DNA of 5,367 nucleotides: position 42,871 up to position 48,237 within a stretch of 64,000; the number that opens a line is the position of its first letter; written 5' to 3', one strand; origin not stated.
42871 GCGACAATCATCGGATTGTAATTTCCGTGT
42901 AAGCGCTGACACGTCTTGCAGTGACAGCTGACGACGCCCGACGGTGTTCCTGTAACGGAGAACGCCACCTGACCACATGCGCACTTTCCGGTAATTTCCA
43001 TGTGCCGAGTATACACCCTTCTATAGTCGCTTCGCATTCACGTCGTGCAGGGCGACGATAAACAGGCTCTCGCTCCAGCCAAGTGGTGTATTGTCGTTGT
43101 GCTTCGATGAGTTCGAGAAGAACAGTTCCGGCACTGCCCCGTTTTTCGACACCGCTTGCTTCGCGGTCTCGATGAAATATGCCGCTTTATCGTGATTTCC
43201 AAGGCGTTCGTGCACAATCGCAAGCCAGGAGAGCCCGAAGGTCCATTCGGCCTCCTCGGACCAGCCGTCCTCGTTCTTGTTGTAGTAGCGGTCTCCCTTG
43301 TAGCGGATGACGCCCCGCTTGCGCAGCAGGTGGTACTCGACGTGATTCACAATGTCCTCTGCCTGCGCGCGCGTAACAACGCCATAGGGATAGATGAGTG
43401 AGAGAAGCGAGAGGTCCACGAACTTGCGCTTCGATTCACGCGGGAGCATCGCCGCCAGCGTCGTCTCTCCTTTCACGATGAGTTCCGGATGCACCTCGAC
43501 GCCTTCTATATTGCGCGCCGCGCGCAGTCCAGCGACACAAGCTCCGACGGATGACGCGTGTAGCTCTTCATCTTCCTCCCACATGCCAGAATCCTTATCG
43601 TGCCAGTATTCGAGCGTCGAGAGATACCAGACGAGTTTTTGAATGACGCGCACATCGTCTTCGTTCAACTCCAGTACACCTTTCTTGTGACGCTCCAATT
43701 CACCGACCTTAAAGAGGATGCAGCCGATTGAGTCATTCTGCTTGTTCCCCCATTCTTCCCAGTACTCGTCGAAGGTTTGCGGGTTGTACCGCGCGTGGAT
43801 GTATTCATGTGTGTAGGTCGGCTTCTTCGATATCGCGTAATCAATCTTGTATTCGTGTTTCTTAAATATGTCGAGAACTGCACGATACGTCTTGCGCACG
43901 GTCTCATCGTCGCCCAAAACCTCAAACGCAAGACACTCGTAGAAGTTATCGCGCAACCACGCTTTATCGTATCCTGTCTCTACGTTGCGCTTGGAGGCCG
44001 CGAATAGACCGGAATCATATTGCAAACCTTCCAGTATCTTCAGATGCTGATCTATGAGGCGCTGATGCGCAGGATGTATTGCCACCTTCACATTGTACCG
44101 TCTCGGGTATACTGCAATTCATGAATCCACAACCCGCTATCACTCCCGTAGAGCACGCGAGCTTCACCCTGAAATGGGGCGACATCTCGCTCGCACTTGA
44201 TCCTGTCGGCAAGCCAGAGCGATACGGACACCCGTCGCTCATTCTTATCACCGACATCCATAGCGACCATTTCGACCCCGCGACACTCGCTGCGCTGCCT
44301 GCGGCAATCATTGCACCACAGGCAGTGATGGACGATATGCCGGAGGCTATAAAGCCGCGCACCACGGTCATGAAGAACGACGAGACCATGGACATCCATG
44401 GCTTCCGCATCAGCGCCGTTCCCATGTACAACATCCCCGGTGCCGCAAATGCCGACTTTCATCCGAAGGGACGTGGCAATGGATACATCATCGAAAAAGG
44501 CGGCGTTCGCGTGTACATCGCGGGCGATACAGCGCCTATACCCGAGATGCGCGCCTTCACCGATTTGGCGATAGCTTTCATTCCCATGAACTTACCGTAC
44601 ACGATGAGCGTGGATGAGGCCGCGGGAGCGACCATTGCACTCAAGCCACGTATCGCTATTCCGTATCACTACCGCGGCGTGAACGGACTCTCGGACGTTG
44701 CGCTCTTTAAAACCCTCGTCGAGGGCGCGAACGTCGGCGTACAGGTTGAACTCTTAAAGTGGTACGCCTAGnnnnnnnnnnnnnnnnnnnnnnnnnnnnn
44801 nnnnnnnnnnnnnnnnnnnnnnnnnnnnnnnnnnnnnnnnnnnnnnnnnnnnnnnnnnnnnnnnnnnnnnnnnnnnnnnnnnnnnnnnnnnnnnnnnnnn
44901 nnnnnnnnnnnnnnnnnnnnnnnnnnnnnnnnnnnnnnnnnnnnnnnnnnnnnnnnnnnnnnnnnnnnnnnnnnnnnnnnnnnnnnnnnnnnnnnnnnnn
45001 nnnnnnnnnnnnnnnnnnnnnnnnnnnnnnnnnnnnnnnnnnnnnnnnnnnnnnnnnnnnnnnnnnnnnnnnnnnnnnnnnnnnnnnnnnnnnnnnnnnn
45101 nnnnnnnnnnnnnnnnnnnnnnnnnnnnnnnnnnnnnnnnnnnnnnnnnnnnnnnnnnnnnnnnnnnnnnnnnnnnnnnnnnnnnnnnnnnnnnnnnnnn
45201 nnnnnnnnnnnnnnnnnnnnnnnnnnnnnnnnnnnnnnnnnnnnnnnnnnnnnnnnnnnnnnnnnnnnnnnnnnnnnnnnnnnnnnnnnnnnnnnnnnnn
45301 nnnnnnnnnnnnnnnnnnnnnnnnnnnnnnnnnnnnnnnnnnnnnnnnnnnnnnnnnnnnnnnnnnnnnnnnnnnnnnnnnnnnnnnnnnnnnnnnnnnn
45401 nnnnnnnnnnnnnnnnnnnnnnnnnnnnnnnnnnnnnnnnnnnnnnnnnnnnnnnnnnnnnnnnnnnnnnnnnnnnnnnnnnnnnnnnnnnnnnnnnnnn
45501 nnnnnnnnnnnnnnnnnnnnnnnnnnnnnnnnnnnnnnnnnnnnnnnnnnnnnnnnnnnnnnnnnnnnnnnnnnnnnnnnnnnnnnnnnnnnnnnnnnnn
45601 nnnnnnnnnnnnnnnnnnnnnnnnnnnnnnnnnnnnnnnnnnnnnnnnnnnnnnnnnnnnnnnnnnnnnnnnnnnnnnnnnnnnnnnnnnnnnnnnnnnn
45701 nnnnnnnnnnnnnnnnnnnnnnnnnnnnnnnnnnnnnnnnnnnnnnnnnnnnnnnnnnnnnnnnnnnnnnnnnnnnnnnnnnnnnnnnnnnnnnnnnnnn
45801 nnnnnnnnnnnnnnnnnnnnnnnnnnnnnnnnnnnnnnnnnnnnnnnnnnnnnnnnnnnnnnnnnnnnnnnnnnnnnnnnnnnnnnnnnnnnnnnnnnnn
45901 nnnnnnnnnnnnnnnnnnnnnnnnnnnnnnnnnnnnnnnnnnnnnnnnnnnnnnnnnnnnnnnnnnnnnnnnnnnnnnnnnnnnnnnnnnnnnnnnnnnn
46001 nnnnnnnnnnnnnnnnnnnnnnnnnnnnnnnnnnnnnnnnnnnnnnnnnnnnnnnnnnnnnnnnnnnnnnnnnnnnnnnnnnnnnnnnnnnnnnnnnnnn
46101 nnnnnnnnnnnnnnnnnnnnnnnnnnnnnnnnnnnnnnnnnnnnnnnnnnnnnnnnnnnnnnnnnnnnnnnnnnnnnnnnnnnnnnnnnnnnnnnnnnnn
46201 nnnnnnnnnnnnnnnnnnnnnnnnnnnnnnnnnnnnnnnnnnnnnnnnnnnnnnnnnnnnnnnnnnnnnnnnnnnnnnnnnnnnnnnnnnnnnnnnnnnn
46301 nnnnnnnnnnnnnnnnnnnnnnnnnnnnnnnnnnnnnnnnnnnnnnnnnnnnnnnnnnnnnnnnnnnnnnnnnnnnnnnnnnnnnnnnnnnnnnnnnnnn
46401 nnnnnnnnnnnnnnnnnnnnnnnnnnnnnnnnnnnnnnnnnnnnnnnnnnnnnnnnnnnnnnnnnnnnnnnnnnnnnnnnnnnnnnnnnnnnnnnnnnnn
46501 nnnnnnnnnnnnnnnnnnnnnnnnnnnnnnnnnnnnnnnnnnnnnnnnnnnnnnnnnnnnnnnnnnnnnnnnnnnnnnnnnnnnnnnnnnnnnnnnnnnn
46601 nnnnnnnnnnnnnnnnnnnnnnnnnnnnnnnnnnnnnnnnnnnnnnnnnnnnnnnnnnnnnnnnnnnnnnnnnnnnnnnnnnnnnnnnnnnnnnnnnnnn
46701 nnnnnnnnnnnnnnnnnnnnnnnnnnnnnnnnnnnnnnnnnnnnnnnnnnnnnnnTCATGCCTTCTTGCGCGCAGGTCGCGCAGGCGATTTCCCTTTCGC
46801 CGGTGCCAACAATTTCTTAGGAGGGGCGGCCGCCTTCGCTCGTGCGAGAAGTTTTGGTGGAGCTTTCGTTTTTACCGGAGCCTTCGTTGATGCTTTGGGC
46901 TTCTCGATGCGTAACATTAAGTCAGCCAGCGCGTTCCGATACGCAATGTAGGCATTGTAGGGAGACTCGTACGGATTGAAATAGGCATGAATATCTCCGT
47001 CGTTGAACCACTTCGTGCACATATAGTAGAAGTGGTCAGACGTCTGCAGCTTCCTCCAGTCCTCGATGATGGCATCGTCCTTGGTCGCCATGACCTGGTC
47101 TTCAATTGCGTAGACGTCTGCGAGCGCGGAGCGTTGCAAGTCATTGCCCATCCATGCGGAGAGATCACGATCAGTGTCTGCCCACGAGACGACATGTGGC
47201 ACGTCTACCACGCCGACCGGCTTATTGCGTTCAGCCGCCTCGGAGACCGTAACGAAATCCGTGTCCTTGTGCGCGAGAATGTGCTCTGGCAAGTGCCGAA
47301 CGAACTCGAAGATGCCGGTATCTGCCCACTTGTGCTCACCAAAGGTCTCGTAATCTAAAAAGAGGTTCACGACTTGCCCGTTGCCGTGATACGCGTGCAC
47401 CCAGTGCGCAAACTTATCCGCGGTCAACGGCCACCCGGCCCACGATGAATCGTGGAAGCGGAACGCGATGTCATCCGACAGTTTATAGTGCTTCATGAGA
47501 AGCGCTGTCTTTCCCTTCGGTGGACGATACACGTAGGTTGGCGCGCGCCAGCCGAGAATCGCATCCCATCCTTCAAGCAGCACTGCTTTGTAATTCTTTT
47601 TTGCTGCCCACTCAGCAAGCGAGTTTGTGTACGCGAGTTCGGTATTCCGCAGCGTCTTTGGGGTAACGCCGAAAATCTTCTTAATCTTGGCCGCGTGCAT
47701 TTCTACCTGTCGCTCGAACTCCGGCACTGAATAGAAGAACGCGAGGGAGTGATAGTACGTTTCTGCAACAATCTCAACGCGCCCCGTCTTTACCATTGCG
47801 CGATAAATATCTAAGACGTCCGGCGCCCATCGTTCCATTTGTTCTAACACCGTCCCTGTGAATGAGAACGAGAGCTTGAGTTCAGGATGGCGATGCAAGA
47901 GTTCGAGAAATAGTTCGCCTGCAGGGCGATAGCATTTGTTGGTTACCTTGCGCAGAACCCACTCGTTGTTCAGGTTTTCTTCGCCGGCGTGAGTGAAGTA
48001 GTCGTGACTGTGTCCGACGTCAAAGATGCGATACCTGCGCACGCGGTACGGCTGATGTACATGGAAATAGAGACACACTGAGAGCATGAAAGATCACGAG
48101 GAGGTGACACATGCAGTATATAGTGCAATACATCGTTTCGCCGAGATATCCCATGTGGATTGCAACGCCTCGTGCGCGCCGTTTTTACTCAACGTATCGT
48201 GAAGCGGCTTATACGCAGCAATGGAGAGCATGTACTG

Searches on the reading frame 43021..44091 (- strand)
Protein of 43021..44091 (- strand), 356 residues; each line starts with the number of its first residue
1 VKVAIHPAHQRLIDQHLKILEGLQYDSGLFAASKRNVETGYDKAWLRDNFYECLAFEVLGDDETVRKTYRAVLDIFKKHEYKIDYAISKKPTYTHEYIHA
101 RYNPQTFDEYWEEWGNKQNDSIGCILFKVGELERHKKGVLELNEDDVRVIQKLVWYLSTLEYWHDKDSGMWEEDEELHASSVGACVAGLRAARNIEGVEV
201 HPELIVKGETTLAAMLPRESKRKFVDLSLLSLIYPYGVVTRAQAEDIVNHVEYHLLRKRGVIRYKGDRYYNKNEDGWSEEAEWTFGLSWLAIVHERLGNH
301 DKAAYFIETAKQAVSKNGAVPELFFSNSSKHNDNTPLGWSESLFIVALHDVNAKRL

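Call 14: search_protein_families(library=pfam, proteins=[window:43021-44091:-], max_evalue=0.001)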
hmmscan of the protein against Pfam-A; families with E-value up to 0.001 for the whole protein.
window:43021-44091:- (356 aa): 1 family
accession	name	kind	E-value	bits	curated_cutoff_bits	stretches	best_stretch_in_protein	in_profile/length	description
PF00723.27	Glyco_hydro_15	-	2.9e-15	56.5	22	1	26-274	20-244/427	Glycosyl hydrolases family 15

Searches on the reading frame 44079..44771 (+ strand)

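Call 74: search_protein_families(library=pfam, proteins=[window:44079-44771:+], max_evalue=0.001)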
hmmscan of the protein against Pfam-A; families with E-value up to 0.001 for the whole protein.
window:44079-44771:+ (230 aa): 2 families
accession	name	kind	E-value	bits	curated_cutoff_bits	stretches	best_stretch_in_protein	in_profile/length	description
PF13483.12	Lactamase_B_3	-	1.1e-20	74.7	24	1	21-197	2-160/160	Beta-lactamase superfamily domain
PF12706.13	Lactamase_B_2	-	4.4e-14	53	27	1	41-198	20-200/200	Beta-lactamase superfamily domain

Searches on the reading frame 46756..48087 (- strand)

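Call 14: search_protein_families(library=pfam, proteins=[window:46756-48087:-], max_evalue=0.001)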
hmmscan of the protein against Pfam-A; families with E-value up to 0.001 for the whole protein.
window:46756-48087:- (443 aa): 2 families
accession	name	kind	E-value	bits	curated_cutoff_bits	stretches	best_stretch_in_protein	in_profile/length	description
PF03065.20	Glyco_hydro_57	-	9.5e-76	255.3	21.2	1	6-297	2-291/291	Glycosyl hydrolase family 57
PF01522.26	Polysacc_deac_1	-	2.7e-07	31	23.1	1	86-169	42-124/124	Polysaccharide deacetylase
